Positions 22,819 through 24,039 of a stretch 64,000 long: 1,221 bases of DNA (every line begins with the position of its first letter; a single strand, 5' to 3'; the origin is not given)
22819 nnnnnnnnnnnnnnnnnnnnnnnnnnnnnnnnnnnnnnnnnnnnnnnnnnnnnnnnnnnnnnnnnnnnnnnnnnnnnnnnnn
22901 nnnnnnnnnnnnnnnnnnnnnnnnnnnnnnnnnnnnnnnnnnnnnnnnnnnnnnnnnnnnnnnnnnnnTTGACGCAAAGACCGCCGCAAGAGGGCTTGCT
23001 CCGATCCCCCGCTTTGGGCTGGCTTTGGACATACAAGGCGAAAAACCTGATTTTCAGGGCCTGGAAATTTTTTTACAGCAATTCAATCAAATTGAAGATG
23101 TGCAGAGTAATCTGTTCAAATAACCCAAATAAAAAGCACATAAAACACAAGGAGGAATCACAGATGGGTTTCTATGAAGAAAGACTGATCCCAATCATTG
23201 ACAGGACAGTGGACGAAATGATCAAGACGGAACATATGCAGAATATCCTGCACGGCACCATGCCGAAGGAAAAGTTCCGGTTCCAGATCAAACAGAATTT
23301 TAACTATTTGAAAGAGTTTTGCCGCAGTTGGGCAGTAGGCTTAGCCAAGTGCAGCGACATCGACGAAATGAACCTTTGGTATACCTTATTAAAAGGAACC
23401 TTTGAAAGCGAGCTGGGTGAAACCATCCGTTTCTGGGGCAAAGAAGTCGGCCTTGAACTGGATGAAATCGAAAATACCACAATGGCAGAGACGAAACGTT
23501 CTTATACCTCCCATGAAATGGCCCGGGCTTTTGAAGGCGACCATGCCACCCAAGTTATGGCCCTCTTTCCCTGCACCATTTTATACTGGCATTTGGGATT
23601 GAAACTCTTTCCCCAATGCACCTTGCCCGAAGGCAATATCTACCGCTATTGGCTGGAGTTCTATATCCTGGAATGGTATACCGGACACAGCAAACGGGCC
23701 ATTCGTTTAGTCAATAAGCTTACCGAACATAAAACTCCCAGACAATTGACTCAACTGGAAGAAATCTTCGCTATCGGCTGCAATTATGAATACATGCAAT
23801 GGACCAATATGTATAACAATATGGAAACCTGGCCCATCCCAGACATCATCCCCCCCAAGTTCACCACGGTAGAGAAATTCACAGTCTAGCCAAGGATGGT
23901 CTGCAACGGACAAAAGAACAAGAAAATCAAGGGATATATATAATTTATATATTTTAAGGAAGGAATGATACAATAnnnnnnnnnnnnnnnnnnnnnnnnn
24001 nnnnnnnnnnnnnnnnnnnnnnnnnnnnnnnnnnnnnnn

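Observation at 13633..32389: Candidate new anaerobic catabolic island for a pyrimidine-ring compound (reductive ring opening plus AOR plus B12 mutase)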

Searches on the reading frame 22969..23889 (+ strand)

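Call 3: search_protein_families(library=pfam, proteins=[window:22969-23889:+])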
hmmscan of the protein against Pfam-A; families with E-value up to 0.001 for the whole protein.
window:22969-23889:+ (306 aa): 1 family
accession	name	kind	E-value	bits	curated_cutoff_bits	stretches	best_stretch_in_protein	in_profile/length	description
PF03070.21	TENA_THI-4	-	9.7e-29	101.1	22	1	89-283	16-209/210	TENA/THI-4/PQQC family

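Call 5: search_protein_families(library=ncbifam, proteins=[window:22969-23889:+], max_evalue=0.01)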
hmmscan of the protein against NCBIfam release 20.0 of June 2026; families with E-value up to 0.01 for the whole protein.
window:22969-23889:+ (306 aa): 3 families
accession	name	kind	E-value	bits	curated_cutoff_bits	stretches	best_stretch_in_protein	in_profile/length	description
TIGR04306.1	salvage_TenA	equivalog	1.3e-36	126.2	130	1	80-282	4-206/208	thiaminase II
NF011301.0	PRK14713.1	equivalog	5.2e-19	68.4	512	1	63-277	316-522/534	bifunctional hydroxymethylpyrimidine kinase/phosphomethylpyrimidine kinase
NF007070.0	PRK09517.1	equivalog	6.2e-14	51.3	761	1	84-274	561-742/755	multifunctional thiamine-phosphate pyrophosphorylase/synthase/phosphomethylpyrimidine kinase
